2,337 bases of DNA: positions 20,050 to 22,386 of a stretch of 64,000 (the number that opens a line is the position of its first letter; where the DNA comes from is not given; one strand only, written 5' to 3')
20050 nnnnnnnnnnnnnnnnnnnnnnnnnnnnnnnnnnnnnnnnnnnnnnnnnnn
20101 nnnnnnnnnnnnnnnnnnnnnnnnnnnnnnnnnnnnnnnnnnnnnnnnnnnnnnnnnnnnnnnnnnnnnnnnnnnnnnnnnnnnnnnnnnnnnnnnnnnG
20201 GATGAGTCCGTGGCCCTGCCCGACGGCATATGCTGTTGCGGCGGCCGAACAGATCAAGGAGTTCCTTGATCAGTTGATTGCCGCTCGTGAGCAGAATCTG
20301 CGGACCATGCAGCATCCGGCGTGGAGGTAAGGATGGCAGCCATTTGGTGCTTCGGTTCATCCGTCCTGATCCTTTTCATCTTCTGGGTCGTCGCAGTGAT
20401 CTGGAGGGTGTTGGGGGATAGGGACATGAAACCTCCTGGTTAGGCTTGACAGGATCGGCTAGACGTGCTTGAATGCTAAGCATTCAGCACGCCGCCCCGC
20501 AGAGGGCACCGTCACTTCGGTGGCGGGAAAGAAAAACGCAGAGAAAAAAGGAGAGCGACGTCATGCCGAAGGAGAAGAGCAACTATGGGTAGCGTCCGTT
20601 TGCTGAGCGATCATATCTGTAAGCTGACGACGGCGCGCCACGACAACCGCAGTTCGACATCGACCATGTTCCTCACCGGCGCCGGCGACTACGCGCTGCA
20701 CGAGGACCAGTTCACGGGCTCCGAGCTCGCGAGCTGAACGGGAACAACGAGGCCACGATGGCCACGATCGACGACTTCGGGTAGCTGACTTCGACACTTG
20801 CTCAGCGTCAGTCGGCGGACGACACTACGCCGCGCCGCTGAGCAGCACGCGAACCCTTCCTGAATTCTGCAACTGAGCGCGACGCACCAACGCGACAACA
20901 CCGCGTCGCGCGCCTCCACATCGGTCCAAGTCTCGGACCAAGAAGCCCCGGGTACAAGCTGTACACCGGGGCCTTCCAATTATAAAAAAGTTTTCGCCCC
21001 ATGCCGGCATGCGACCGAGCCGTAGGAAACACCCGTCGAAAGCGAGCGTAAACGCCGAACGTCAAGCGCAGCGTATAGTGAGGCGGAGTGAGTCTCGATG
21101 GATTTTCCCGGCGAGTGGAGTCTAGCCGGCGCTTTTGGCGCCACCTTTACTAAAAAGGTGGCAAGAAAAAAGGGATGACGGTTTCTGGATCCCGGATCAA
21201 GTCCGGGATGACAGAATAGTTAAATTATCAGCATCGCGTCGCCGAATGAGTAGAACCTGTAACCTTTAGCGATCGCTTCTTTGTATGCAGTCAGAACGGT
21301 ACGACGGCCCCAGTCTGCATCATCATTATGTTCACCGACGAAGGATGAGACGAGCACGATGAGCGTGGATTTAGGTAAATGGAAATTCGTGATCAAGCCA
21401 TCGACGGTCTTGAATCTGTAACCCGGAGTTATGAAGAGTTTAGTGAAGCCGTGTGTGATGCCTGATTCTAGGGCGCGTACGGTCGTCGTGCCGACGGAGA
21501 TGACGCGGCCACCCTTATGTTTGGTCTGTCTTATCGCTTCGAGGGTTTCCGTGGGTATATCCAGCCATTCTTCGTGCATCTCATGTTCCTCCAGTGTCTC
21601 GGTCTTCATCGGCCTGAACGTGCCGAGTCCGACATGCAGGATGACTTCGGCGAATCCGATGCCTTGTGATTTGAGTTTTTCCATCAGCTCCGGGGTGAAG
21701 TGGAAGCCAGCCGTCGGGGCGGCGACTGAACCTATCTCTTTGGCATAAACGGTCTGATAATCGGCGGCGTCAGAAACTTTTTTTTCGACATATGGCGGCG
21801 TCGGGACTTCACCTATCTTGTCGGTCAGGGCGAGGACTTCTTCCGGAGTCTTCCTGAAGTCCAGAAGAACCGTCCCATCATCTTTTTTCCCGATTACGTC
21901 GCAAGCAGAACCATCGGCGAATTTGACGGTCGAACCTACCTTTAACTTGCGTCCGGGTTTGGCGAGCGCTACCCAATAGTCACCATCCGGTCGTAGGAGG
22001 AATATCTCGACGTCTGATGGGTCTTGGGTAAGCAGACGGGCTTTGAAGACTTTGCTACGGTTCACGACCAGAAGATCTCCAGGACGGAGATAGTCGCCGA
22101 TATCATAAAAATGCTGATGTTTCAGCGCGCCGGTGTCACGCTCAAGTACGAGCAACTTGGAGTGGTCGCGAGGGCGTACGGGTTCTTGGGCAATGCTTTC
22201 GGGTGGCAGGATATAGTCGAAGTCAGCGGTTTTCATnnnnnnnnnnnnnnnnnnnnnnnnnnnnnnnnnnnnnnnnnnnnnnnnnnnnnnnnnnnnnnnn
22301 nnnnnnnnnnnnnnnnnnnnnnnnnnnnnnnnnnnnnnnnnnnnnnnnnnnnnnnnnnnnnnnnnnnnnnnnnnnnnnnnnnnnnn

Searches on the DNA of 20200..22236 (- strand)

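Call 4: search_rna_families(source=window, start=20200, end=21350, threshold=evalue, max_evalue=10, show_alignments=3)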
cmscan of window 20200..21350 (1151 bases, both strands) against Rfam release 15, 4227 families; matches with E-value up to 10: 2.
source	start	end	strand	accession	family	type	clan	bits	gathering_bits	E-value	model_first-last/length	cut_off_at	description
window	21044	21106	-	RF02473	GlsR4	Gene; snRNA; snoRNA; CD-box;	-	16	70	3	1-61/61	no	Small nucleolar RNA GlsR4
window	20464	20507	+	RF02466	Ms_AS-8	Gene; sRNA;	-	15.5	48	3.8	1-74/74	no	Actinobacteria sRNA Ms_AS-8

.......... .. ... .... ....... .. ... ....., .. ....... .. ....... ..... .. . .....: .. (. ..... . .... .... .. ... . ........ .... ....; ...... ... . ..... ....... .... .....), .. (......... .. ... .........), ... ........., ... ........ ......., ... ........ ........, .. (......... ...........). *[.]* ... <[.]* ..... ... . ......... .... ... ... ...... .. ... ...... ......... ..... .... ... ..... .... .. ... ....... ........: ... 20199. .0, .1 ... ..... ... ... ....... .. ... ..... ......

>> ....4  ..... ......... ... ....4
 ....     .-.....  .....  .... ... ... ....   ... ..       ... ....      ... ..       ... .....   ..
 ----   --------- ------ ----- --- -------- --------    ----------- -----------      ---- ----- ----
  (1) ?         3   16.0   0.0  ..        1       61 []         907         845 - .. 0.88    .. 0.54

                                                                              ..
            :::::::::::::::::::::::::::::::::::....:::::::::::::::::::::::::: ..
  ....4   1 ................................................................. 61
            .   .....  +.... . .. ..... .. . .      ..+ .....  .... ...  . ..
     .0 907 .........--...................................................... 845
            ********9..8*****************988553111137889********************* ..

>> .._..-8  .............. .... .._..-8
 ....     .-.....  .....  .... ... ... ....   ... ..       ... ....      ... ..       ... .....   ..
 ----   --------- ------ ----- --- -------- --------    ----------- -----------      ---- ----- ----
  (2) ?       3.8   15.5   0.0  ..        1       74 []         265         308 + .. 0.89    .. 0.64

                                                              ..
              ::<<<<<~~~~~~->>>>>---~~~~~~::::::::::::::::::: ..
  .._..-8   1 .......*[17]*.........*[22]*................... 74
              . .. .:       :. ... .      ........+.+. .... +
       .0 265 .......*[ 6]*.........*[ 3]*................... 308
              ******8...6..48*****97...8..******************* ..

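Call 82: search_rna_families(sources=[L001, L047, L048, L050, L052, L060], threshold=evalue, max_evalue=10)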
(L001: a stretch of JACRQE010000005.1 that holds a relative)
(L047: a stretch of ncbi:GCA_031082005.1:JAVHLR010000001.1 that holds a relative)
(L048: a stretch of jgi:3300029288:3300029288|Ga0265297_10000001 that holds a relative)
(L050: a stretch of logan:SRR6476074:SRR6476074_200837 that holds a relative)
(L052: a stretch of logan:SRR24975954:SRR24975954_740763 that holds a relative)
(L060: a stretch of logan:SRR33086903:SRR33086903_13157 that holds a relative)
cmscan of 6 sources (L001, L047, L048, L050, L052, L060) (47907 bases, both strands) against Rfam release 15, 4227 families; matches with E-value up to 10: 6.
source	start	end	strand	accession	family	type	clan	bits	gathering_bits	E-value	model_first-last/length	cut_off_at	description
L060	1185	1232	-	RF04248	MIR7486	Gene; miRNA;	-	24.3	67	6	1-87/87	no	MIR7486 microRNA precursor family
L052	1420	1488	+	RF00966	mir-676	Gene; miRNA;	-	23.8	61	0.87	1-73/73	no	mir-676 microRNA precursor family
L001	178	232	-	RF04014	mir-8338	Gene; miRNA;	-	23.6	80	1.4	1-61/61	no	mir-8338 microRNA precursor family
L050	4397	4513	-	RF01872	MEG3_2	Gene; lncRNA;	-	22.6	60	3.7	1-105/105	no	Maternally expressed 3 conserved region 2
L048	3467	3521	-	RF01305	sR51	Gene; snRNA; snoRNA; CD-box;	-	20.3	38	7.8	1-56/56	no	Small nucleolar RNA sR51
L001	752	823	+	RF00656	mir-205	Gene; miRNA;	-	18.6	55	8.8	1-75/75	no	mir-205 microRNA precursor family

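Call 84: search_dna_similar(query=window:20440-20990:+, collection=plasmids, mode=distant, max_evalue=0.01, max_rows=10)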
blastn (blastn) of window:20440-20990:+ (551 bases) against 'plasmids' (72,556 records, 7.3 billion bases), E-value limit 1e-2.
No match.

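Call 85: search_dna_similar(query=window:20440-20990:+, collection=phages, mode=distant, max_evalue=0.01, max_rows=10)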
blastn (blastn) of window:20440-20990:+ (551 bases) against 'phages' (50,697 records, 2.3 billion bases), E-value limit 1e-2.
Records with a match: 1; places in all: 1; records where one place covers at least 80% of the query: 0.
Best place of each record, by identity: 90-95% 1.
By first word of the organism name: Arthrobacter 1.
By host as written in the record: Arthrobacter globiformis NRRL B-2880 1.
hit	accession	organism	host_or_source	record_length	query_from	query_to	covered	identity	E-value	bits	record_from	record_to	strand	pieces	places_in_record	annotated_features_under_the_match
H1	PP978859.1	Arthrobacter phage AWGoat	Arthrobacter globiformis NRRL B-2880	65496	231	261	6%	93.5%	4e-3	48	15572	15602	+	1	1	20: hypothetical protein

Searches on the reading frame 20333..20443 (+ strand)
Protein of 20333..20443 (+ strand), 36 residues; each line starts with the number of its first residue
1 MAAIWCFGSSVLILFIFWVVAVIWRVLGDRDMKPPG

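Call 11: search_protein_families(library=pfam, max_evalue=0.1, proteins=[window:20333-20443:+])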
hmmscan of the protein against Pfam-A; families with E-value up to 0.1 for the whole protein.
window:20333-20443:+ (36 aa): 0 families

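Call 62: search_protein_families(library=ncbifam, max_evalue=1, proteins=[window:20333-20443:+])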
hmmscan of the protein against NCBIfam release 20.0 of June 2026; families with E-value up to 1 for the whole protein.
window:20333-20443:+ (36 aa): 0 families

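Call 75: search_protein_families(library=phrogs, max_evalue=1, proteins=[window:20333-20440:+])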
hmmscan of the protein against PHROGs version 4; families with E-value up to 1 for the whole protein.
window:20333-20440:+ (36 aa): 1 family
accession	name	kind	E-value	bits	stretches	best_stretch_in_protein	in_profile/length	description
phrog_1039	-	moron, auxiliary metabolic gene and host takeover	0.31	11.8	1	14-33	157-176/199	immunity to superinfection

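Call 76: search_protein_families(library=padloc, max_evalue=1, proteins=[window:20333-20440:+])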
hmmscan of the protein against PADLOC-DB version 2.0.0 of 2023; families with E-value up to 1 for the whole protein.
window:20333-20440:+ (36 aa): 0 families
